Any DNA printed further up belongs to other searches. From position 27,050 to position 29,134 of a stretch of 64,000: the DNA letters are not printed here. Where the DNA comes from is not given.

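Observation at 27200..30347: Polymorphic-toxin-like module: signal-less HExxH (NleD/HopH1-type) peptidase with glycine-zipper tail, then a separately transcribed unknown protein and DUF1795 (Eag-chaperone-like) pair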

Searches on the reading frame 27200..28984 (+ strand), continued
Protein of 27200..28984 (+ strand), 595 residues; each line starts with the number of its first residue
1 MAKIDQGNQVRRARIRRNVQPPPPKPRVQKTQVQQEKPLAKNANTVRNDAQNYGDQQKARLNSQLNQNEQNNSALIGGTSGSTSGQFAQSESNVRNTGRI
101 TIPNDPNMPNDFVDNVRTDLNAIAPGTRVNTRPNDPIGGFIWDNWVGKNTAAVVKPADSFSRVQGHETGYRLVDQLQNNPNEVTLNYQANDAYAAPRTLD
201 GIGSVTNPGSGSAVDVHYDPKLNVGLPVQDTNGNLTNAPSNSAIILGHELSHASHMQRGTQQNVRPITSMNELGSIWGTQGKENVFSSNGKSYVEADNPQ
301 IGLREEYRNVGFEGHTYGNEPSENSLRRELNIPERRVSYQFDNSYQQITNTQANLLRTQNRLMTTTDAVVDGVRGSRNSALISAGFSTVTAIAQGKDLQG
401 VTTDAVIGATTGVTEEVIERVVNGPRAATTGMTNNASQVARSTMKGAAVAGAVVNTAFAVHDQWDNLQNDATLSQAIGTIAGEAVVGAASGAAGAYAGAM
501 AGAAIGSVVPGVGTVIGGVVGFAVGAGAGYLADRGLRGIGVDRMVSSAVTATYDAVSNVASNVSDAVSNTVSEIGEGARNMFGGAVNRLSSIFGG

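Call 23: search_protein_families(library=ncbifam, proteins=[L003:2418-4796:+, L003:6209-6703:-, L003:6766-7194:-, L003:7386-7880:+, L003:9701-10126:+, L003:10882-11433:+, L003:11504-12643:+, L003:12767-14692:+, L003:14765-15673:+, L003:4967-5749:-], max_evalue=1)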
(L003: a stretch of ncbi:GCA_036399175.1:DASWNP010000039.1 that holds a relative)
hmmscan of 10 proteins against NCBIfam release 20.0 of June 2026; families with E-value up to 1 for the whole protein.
L003:2418-4796:+ (793 aa): 1 family
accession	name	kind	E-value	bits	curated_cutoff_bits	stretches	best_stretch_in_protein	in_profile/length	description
NF041559.1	BTH_I2691_fam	subfamily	2.7e-11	42.8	150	1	474-783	556-824/858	T6SS effector BTH_I2691 family protein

L003:6209-6703:- (164 aa): 29 families (the best 25 are shown)
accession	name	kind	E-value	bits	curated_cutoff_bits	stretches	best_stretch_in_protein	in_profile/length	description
TIGR02552.1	LcrH_SycD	equivalog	2.6e-17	62.8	104.8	1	25-149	5-129/136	SycD/LcrH family type III secretion system chaperone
TIGR02521.1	type_IV_pilW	equivalog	3.7e-12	46.3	154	2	44-105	37-98/234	type IV pilus biogenesis/stability protein PilW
TIGR02917.1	PEP_TPR_lipo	equivalog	6.9e-12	44.1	312.2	1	9-151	130-270/899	XrtA/PEP-CTERM system TPR-repeat protein PrsT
NF052415.1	T3SS_chap_SctY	equivalog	2.6e-11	44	70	1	35-134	3-105/106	type III secretion apparatus assembly chaperone SctY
NF040959.1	MamA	equivalog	1.5e-10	40.9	200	1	13-139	46-172/204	magnetosome protein MamA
NF047558.1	TPR_END_plus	domain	4.7e-09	36.1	32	2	109-140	2-33/56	TPR end-of-group domain-containing protein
NF008757.0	PRK11788.1-5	equivalog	1e-07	31.5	363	1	43-138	112-212/388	lipopolysaccharide assembly protein LapB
NF033762.1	social_mot_Tgl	equivalog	1.7e-05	24.3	225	1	49-127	42-121/252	social motility TPR repeat lipoprotein Tgl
NF008391.2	PRK11189.1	equivalog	2.7e-05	23.8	250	1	45-138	72-165/297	lipoprotein NlpI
NF008520.0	PRK11447.1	equivalog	4.8e-05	21.3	858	2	6-73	271-338/1157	cellulose synthase complex outer membrane protein BcsC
TIGR00540.1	TPR_hemY_coli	hypoth_equivalog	5e-05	22.2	142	1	42-96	330-383/385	heme biosynthesis-associated TPR protein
NF007302.0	PRK09782.1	equivalog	0.00039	18.5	1223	1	85-142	588-648/990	phage receptor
NF033920.0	C39_PA2778_fam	equivalog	0.00045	19.7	150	1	43-101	195-253/255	PA2778 family cysteine peptidase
TIGR00990.1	3a0801s09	subfamily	0.00072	18.3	757.25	1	63-141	324-400/615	mitochondrial import receptor subunit TOM70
NF033758.1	gliding_GltE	equivalog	0.0012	17.9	225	1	32-153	216-335/411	adventurous gliding motility TPR repeat lipoprotein GltE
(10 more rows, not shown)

L003:6766-7194:- (142 aa): 1 family
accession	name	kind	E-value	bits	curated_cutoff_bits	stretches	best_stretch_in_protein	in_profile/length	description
TIGR03409.1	urea_trans_UrtB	equivalog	0.041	13.5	250.3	1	1-52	234-285/291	urea ABC transporter permease subunit UrtB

L003:7386-7880:+ (165 aa): 15 families
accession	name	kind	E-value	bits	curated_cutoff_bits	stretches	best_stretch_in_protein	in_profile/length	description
TIGR02552.1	LcrH_SycD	equivalog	3.2e-12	46.3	104.8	1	13-138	4-125/136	SycD/LcrH family type III secretion system chaperone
NF040959.1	MamA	equivalog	3e-08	33.4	200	1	16-130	60-170/204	magnetosome protein MamA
NF052415.1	T3SS_chap_SctY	equivalog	2.3e-06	28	70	1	37-127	16-105/106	type III secretion apparatus assembly chaperone SctY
TIGR02917.1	PEP_TPR_lipo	equivalog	2.7e-06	25.6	312.2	2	106-148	63-102/899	XrtA/PEP-CTERM system TPR-repeat protein PrsT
TIGR02521.1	type_IV_pilW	equivalog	3.5e-05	23.5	154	1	60-131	26-97/234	type IV pilus biogenesis/stability protein PilW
TIGR00990.1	3a0801s09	subfamily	0.001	17.8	757.25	1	67-128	369-428/615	mitochondrial import receptor subunit TOM70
NF053720.1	NsdA_fam_reg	subfamily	0.0022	17.6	75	1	65-139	329-411/432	NsdA family TPR-like regulatory protein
NF047558.1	TPR_END_plus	domain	0.0066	16.4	32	0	76-96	10-30/56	TPR end-of-group domain-containing protein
TIGR03939.1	PGA_TPR_OMP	equivalog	0.02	13.1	366.65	1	38-120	406-484/800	poly-beta-1,6 N-acetyl-D-glucosamine export porin PgaA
NF047507.1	TPR_BatC_Lepto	exception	0.075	12.5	175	0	40-98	71-129/214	TPR repeat-containing protein BatC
NF008520.0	PRK11447.1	equivalog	0.11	10.3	858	1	66-130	270-334/1157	cellulose synthase complex outer membrane protein BcsC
NF033762.1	social_mot_Tgl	equivalog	0.12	11.6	225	1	27-125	31-126/252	social motility TPR repeat lipoprotein Tgl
NF033920.0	C39_PA2778_fam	equivalog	0.13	11.6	150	1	37-128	166-253/255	PA2778 family cysteine peptidase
NF058541.1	SusR_regulator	equivalog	0.13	11.4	480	1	34-118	172-253/515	SusR family glycan utilization regulator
NF042912.1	Amuc_1098_fam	equivalog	0.17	9.8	750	1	39-130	101-186/805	Amuc_1098 family type IV pilus outer membrane protein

L003:9701-10126:+ (142 aa): 1 family
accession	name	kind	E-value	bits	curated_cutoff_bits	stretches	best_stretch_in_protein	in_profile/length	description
NF045662.1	DVU0298_fam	equivalog_domain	8.2e-05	22.2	75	1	61-123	150-212/213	DVU0298 family protein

L003:10882-11433:+ (184 aa): 4 families
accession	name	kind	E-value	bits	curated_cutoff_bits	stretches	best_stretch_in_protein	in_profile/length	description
TIGR02497.1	yscI_hrpB_dom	equivalog_domain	0.003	17.4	23.45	1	145-181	1-37/39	type III secretion system inner rod subunit SctI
NF053563.1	Rkd4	equivalog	0.018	13.2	860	1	61-173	519-624/747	arcadin-4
NF011925.1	PRK15396.1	subfamily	0.043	14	108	0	113-142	31-60/78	major outer membrane lipoprotein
NF040878.1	SE1561_fam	subfamily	0.14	12.1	40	0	113-135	2-24/46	SE1561 family protein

L003:11504-12643:+ (380 aa): 6 families
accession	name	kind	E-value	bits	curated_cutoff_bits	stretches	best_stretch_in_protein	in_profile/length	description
NF008112.0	PRK10859.1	equivalog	0.0019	16.7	354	1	201-303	308-394/483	membrane-bound lytic murein transglycosylase MltF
NF008050.0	PRK10783.1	equivalog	0.017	13.4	508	1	205-305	127-211/457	murein transglycosylase D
NF008670.0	PRK11671.1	equivalog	0.018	14.2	375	1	193-300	204-307/359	membrane-bound lytic murein transglycosylase MltC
NF052397.1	AggPromo_Cterm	subfamily_domain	0.019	15.4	40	1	198-226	4-34/80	aggregation-promoting factor C-terminal-like domain-containing protein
NF012014.0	PRK15470.1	equivalog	0.044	13.4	233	1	191-264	49-124/203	membrane-bound lytic murein transglycosylase EmtA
NF047373.1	BB0259_flg_lyt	exception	0.15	10.8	234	1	193-234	560-601/705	flagellar assembly lytic transglycosylase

L003:12767-14692:+ (642 aa): 0 families

L003:14765-15673:+ (303 aa): 0 families

L003:4967-5749:- (260 aa): 0 families

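Call 29: search_solved_structures(query=window:27200-28984:+, max_evalue=1, show_alignments=2)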
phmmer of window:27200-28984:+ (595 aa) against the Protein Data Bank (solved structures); distinct sequences matched with E-value up to 1: 0.

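Call 33: find_homologous_proteins(query=L003:262-1026:+, max_evalue=1e-40)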
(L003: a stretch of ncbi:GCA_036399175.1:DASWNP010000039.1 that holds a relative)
Query L003:262-1026:+ (255 aa): 7353 proteins with E <= 1e-40 among 8000 candidates; the best 120 are listed.
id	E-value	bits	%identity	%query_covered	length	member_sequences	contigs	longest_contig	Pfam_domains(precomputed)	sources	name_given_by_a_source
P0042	1.1e-136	472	90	100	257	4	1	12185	PF00813.26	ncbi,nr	ncbi:MAG TPA: type III secretion system export apparatus subunit SctR [Pyrinomonadaceae bacterium]|n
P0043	1.4e-128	445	91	85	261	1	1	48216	PF00813.26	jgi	jgi:type III secretion protein R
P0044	4.6e-122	424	84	96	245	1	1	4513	PF00813.26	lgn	-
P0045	1.2e-119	416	80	100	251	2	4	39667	PF00813.26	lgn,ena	-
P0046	5.2e-119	414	87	85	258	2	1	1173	PF00813.26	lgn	-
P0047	1.5e-118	413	86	85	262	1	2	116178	PF00813.26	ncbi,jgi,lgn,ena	ncbi:MAG TPA: type III secretion system export apparatus subunit SctR [Pyrinomonadaceae bacterium]|j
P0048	2.7e-118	412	83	95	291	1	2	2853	PF00813.26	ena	-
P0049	4.3e-118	411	80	98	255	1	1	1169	PF00813.26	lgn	-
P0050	4.3e-118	411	81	95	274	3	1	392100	PF00813.26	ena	-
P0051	5.2e-118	411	88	85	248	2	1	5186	PF00813.26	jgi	jgi:type III secretion protein R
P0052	5.5e-118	411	86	85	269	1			PF00813.26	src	-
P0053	7.1e-118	410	84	88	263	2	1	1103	PF00813.26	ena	-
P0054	9.7e-118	410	84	89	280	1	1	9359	PF00813.26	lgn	-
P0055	1.5e-117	409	87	88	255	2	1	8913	PF00813.26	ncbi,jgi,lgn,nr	ncbi:MAG: type secretion protein [Blastocatellia bacterium]|jgi:type III secretion protein R|nr:type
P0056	2.2e-117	409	87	85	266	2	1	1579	PF00813.26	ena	-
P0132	7.5e-109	381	72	99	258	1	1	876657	PF00813.26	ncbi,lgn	-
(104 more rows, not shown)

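Call 34: find_encoding_contigs(protein=P0001, flank=1000, max_places=2)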
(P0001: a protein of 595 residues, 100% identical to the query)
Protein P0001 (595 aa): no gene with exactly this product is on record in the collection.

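Call 35: find_encoding_contigs(protein=P0132, flank=10000, max_places=2)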
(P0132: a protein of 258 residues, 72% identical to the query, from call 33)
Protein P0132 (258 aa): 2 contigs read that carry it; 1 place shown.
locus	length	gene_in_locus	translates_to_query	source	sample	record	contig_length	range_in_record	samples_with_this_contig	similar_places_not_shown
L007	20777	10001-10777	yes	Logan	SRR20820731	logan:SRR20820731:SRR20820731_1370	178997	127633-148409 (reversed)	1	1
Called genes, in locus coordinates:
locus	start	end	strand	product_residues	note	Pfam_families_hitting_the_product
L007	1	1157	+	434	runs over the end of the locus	PF02874:ATP-synt_ab_N, PF00006:ATP-synt_ab, PF18269:T3SS_ATPase_C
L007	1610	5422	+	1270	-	PF13620:CarboxypepD_reg, PF13715:CarbopepD_reg_2 (weak), PF17210:SdrD_B (weak), PF25183:OMP_b-brl_4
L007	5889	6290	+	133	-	-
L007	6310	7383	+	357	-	PF01312:Bac_export_2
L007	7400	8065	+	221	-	-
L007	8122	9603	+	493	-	PF02154:FliM, PF28396:SepQ_C (weak), PF01052:FliMN_C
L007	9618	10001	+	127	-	PF04347:FliO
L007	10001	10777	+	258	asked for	PF00813:FliP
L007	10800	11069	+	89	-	PF01313:Bac_export_3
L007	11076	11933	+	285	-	PF01311:Bac_export_1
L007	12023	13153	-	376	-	PF01464:SLT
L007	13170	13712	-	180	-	PF09392:T3SS_needle_F (weak)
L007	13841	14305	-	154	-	PF14559:TPR_19 (faint), PF13424:TPR_12 (faint), PF07719:TPR_2 (faint), PF13176:TPR_7 (faint), PF13181:TPR_8 (faint), PF13428:TPR_14 (faint), PF13432:TPR_16 (weak), PF13371:TPR_9 (weak), +4 more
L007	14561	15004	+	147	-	-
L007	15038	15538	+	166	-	PF23914:TPR_CcmH_CycH (weak), PF13414:TPR_11 (weak), PF12895:ANAPC3 (weak), PF13432:TPR_16 (weak), PF13424:TPR_12 (weak), PF14559:TPR_19 (weak), PF00515:TPR_1 (weak), PF13414:TPR_11 (weak), +8 more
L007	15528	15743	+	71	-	-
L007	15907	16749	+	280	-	PF20388:DUF6683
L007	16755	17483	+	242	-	-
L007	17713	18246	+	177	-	-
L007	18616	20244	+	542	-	PF17032:Zn_ribbon_15 (faint), PF00069:Pkinase, PF03109:ABC1 (faint), PF07714:PK_Tyr_Ser-Thr, PF12773:DZR, PF13240:Zn_Ribbon_1 (weak)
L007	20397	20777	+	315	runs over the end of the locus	PF06439:3keto-disac_hyd (weak)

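Call 36: list_cluster_members(proteins=[P0001, P0132, P0022, P0006, P0012, P0018, P0025])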
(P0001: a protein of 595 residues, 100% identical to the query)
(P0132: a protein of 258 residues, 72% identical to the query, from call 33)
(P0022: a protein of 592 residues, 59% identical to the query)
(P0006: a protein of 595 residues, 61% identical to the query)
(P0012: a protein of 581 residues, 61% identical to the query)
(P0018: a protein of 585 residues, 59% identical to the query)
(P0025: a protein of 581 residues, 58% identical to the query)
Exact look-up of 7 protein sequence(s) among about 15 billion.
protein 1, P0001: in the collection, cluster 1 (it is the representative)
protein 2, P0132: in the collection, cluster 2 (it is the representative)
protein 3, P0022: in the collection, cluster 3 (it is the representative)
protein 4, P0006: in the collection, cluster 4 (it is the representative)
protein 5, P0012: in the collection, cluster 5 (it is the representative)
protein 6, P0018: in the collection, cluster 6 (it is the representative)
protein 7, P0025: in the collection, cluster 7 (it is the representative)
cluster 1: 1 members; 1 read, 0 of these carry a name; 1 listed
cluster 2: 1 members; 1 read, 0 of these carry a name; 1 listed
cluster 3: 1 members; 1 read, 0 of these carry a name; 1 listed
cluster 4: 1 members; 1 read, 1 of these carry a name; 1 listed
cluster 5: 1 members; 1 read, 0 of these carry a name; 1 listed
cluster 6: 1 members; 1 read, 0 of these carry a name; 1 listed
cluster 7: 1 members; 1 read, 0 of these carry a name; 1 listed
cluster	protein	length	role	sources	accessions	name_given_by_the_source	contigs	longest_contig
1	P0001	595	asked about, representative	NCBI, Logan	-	-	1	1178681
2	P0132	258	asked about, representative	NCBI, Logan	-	-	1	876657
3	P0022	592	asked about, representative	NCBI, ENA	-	-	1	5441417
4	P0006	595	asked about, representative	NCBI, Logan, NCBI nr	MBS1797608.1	MAG: hypothetical protein JSS81_27540 [Acidobacteria bacterium] | hypothetical protein [Acidobacteriota bacterium]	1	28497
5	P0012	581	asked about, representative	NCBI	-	-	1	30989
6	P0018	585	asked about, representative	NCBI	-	-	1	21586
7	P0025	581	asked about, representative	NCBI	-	-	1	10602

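Call 49: search_protein_families(library=pfam, proteins=[P0041, L006:9122-9826:+, L006:8225-9067:+, L006:12160-14100:+, L006:3277-5064:+, L006:5116-6027:+, L006:6147-6719:+, L006:1456-2010:+, P0040, L003:2418-4796:+], max_evalue=0.1)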
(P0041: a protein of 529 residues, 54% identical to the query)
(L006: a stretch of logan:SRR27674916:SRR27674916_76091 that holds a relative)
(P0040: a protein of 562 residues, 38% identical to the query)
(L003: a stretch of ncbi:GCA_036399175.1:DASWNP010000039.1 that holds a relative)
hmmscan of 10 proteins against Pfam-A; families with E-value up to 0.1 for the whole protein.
P0041 (529 aa): 1 family
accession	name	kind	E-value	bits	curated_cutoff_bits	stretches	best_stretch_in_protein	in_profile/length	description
PF13488.11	Gly-zipper_Omp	-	9.1e-07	29.2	25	1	433-472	2-43/46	Glycine zipper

L006:9122-9826:+ (235 aa): 3 families
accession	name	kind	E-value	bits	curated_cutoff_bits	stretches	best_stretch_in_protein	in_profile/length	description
PF09346.15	SMI1_KNR4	-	4.5e-07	31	25.4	1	21-134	1-123/125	SMI1 / KNR4 family (SUKH-1)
PF14568.11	SUKH_6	-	0.0013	19.6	27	1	25-132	2-117/119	SMI1-KNR4 cell-wall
PF14567.11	SUKH_5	-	0.007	16.6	27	1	1-90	1-95/142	SMI1-KNR4 cell-wall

L006:8225-9067:+ (281 aa): 0 families

L006:12160-14100:+ (647 aa): 0 families

L006:3277-5064:+ (596 aa): 0 families

L006:5116-6027:+ (304 aa): 1 family
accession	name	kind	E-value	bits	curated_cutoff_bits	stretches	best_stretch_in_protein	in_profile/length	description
PF12867.12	DinB_2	-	0.015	16.1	24.8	1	162-253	5-94/128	DinB superfamily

L006:6147-6719:+ (191 aa): 1 family
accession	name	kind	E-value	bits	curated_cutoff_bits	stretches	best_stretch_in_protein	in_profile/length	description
PF17520.7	DUF5445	-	0.034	14.4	25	1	148-177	10-40/52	Family of unknown function (DUF5445)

L006:1456-2010:+ (185 aa): 3 families
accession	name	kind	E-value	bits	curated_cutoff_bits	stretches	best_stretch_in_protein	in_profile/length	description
PF17001.10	T3SS_basalb_I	-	0.0011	19.9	32.4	1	127-182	36-92/94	Type III secretion basal body protein I, YscI, HrpB, PscI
PF13675.11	PilJ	-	0.036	14.6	26.6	0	129-175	55-100/114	Type IV pili methyl-accepting chemotaxis transducer N-term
PF08227.16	DASH_Hsk3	-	0.061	14.2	24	0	151-168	13-30/45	DASH complex subunit Hsk3 like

P0040 (562 aa): 1 family
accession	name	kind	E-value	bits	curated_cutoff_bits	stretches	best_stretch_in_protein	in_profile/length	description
PF14891.12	Peptidase_M91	-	2.4e-10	41.5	25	1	97-307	5-176/176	Effector protein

L003:2418-4796:+ (793 aa): 0 families
